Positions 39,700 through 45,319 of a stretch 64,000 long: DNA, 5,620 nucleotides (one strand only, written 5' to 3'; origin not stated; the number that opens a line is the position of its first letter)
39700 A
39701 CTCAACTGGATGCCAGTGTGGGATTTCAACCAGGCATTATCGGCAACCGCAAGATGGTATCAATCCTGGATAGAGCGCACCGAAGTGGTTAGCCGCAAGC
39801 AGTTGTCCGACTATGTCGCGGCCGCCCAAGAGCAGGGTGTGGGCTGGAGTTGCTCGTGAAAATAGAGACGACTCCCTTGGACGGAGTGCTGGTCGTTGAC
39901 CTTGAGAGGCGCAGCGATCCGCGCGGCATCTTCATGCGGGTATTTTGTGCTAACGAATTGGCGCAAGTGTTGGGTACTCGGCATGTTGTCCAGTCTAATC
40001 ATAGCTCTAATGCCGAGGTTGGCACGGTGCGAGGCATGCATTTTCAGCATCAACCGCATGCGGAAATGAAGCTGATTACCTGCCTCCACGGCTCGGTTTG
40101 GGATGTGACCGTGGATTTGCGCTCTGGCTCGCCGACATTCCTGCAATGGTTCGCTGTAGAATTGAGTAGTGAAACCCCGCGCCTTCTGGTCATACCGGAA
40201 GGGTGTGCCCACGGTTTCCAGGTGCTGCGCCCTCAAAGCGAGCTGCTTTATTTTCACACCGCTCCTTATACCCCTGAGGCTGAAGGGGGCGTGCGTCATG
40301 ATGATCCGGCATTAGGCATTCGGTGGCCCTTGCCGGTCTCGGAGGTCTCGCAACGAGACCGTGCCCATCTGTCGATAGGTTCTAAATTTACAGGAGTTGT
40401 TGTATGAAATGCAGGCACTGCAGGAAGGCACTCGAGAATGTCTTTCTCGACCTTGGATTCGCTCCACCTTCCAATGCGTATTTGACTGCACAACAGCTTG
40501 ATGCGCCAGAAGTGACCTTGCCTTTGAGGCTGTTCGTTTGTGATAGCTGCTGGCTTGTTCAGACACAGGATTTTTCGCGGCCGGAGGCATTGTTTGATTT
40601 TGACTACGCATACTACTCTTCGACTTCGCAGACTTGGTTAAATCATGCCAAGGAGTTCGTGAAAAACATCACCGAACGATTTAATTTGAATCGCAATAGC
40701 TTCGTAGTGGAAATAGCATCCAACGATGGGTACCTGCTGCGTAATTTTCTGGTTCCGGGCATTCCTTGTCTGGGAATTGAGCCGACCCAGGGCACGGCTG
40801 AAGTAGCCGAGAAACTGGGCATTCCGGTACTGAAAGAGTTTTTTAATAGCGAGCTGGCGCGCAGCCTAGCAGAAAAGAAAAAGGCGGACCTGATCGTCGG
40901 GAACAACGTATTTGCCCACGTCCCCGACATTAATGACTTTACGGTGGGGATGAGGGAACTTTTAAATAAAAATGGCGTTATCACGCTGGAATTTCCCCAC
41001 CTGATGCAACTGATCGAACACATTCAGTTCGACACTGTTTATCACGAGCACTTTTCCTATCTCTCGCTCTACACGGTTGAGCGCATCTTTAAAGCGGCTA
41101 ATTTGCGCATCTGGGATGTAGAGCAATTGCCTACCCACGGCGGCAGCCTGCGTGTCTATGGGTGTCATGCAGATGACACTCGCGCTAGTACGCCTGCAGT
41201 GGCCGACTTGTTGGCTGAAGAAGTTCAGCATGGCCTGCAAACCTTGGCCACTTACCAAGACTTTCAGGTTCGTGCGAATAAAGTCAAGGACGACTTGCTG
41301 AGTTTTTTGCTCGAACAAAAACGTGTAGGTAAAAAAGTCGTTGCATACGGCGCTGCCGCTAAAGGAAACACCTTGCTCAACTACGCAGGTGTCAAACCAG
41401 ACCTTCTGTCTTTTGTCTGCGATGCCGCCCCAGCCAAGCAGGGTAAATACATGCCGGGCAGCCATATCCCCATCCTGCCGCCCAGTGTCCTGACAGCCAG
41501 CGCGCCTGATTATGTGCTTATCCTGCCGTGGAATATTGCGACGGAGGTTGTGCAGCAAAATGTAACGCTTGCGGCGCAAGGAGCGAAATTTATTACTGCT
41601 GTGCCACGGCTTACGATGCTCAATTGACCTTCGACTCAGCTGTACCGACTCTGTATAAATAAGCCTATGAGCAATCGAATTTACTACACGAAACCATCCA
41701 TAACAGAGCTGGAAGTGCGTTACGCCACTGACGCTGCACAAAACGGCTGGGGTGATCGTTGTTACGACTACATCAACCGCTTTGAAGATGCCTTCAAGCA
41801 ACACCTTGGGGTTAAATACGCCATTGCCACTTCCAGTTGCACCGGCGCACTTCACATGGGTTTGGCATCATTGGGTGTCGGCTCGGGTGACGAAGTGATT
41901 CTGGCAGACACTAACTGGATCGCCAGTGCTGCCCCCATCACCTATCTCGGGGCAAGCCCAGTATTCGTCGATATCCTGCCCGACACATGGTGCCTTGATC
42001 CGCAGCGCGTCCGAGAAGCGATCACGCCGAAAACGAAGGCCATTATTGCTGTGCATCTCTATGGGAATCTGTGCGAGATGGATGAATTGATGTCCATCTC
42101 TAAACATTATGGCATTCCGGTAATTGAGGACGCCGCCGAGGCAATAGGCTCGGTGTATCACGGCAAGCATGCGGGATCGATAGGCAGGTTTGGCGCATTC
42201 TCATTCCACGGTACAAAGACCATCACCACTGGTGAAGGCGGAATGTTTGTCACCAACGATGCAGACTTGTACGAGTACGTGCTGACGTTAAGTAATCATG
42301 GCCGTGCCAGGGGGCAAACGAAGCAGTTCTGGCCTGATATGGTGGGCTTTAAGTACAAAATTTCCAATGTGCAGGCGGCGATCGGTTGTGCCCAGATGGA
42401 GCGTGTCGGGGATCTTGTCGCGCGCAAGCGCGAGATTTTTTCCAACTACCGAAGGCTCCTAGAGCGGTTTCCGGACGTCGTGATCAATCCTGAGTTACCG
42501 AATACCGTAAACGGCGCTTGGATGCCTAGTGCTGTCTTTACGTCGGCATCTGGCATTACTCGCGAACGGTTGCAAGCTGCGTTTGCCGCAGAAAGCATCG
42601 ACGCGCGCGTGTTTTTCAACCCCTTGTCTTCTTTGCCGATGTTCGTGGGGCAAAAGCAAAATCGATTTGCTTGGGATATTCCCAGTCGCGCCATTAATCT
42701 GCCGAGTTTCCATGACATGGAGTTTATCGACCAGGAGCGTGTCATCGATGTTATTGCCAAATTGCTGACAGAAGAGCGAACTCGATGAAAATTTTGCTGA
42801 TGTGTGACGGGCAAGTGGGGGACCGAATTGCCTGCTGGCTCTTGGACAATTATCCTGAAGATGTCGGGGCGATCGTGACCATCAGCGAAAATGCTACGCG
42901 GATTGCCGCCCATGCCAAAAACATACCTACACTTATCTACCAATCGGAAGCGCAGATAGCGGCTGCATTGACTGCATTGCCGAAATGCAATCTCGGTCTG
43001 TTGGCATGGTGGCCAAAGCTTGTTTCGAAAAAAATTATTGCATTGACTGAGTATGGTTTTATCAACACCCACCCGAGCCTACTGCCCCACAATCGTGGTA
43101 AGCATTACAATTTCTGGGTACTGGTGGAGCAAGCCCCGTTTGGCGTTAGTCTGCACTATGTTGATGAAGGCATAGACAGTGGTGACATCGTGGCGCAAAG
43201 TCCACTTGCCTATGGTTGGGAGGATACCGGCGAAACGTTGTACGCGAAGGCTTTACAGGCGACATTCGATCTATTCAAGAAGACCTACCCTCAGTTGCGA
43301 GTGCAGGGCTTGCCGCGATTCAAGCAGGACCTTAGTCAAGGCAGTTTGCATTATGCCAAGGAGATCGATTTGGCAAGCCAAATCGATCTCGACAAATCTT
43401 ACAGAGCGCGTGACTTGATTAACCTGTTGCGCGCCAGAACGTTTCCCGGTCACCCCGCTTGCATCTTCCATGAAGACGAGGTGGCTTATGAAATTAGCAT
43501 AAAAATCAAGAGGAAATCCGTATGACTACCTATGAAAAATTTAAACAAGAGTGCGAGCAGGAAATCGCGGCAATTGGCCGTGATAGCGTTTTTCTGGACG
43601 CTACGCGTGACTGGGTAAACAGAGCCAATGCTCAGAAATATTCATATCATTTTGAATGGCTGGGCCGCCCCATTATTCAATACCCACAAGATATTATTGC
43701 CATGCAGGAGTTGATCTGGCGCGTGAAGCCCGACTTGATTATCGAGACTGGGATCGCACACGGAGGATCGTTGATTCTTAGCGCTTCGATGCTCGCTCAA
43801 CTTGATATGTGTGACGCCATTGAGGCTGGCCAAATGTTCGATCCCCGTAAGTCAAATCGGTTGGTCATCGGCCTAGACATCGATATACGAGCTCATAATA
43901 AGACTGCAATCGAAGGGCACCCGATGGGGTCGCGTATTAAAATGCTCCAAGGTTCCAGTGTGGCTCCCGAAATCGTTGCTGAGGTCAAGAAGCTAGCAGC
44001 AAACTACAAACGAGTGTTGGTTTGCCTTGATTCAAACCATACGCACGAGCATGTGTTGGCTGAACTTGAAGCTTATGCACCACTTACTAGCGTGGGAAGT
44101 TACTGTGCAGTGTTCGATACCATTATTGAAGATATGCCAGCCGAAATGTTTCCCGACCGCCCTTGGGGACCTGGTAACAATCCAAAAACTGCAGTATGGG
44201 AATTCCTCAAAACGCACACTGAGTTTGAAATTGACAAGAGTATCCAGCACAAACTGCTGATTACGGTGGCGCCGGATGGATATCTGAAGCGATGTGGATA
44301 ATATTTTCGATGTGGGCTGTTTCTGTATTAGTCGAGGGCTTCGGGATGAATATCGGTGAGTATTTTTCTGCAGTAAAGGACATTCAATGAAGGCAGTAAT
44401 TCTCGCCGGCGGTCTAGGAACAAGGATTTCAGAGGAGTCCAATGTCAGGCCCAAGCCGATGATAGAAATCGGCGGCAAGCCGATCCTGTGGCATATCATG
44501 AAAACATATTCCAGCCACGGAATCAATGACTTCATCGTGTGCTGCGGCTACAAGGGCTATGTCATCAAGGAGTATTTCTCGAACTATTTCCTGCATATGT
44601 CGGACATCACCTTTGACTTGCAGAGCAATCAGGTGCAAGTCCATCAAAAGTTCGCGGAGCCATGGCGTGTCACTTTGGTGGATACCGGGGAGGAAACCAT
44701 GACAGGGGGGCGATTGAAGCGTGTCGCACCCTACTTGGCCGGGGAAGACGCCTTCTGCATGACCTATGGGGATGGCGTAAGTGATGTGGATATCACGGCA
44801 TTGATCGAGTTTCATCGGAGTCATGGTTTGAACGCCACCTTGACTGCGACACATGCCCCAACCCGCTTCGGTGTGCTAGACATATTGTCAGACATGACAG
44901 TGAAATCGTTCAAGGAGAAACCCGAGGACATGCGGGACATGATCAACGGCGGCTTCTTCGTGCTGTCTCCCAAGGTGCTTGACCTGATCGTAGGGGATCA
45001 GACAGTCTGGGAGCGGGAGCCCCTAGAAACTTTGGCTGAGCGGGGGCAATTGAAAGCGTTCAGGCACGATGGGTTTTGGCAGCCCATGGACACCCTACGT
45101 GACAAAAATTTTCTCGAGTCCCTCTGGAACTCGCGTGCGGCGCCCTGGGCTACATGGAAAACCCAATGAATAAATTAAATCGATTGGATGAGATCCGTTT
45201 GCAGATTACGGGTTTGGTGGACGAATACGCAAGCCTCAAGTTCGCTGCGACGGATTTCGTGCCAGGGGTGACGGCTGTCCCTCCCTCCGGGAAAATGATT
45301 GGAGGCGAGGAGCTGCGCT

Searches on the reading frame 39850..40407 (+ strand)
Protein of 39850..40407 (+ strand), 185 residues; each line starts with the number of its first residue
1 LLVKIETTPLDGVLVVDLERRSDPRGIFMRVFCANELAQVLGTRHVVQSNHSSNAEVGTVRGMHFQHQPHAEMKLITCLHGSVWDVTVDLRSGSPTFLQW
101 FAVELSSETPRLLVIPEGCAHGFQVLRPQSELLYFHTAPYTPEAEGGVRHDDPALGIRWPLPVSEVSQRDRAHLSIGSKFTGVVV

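Call 6: search_protein_families(library=pfam, proteins=[window:39850-40407:+], max_evalue=0.001)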
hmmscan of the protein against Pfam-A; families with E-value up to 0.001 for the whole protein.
window:39850-40407:+ (185 aa): 1 family
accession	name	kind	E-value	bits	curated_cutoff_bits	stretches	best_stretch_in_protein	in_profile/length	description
PF00908.23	dTDP_sugar_isom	-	4.8e-59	199.3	27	1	8-175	2-165/168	dTDP-4-dehydrorhamnose 3,5-epimerase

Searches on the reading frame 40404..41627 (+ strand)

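Call 6: search_protein_families(library=pfam, proteins=[window:40404-41627:+], max_evalue=0.001)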
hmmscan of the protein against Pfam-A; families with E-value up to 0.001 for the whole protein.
window:40404-41627:+ (407 aa): 4 families
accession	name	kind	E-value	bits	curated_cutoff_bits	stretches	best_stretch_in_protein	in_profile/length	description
PF08484.17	Methyltransf_14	-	7.5e-63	211.5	23.5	1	243-401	1-160/160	C-methyltransferase C-terminal domain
PF08421.16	Methyltransf_13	-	4.2e-22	78.5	31.3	1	3-64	1-62/62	Putative zinc binding domain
PF13489.12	Methyltransf_23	-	1.9e-12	47.6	27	1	83-237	6-162/164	Methyltransferase domain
PF08242.18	Methyltransf_12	-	4.5e-08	34.2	30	1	102-193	1-98/98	Methyltransferase domain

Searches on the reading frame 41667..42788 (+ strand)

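Call 6: search_protein_families(library=pfam, proteins=[window:41667-42788:+], max_evalue=0.001)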
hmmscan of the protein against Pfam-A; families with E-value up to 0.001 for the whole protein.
window:41667-42788:+ (373 aa): 2 families
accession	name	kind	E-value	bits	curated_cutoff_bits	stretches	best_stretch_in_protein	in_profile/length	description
PF01041.23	DegT_DnrJ_EryC1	-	1.8e-119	399.7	19.8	1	11-363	2-359/360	DegT/DnrJ/EryC1/StrS aminotransferase family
PF00266.25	Aminotran_5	-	4.5e-05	23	21.5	1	31-162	40-182/371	Aminotransferase class-V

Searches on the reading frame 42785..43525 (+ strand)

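Call 6: search_protein_families(library=pfam, proteins=[window:42785-43525:+], max_evalue=0.001)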
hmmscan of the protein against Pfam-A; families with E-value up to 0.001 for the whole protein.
window:42785-43525:+ (246 aa): 2 families
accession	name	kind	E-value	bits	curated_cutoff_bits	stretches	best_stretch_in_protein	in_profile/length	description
PF00551.24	Formyl_trans_N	-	4.4e-16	59.6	26.1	1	54-159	67-172/181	Formyl transferase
PF18216.6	N_formyltrans_C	-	2.7e-09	37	25.8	1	198-232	6-41/52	N-formyltransferase dimerization C-terminal domain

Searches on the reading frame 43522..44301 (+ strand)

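Call 6: search_protein_families(library=pfam, proteins=[window:43522-44301:+], max_evalue=0.001)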
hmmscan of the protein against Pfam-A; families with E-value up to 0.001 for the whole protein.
window:43522-44301:+ (259 aa): 2 families
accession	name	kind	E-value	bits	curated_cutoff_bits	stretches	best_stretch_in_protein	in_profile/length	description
PF04989.18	RMNT_CmcI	-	9e-98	326.5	23.2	1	38-257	1-205/206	Rhamnosyl O-methyltransferase/CmcI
PF13578.12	Methyltransf_24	-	0.00017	22.9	26.3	1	74-194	1-99/105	Methyltransferase domain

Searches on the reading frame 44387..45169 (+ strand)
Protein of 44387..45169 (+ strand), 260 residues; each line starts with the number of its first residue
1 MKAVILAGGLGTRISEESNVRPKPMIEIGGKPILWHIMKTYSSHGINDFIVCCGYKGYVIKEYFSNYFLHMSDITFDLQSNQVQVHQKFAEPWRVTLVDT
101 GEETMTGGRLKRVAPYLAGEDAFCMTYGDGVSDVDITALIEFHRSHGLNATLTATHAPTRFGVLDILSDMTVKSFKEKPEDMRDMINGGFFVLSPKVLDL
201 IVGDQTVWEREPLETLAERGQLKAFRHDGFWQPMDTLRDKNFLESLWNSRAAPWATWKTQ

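Call 27: search_protein_families(library=pfam, proteins=[window:44387-45169:+], max_evalue=0.001)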
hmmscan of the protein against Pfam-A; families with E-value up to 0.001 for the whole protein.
window:44387-45169:+ (260 aa): 2 families
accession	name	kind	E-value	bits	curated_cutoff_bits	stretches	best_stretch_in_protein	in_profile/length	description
PF00483.29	NTP_transferase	-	1.1e-21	78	21.2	1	2-204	1-191/245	Nucleotidyl transferase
PF12804.13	NTP_transf_3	-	1.7e-08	35.3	27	1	3-56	1-49/160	MobA-like NTP transferase domain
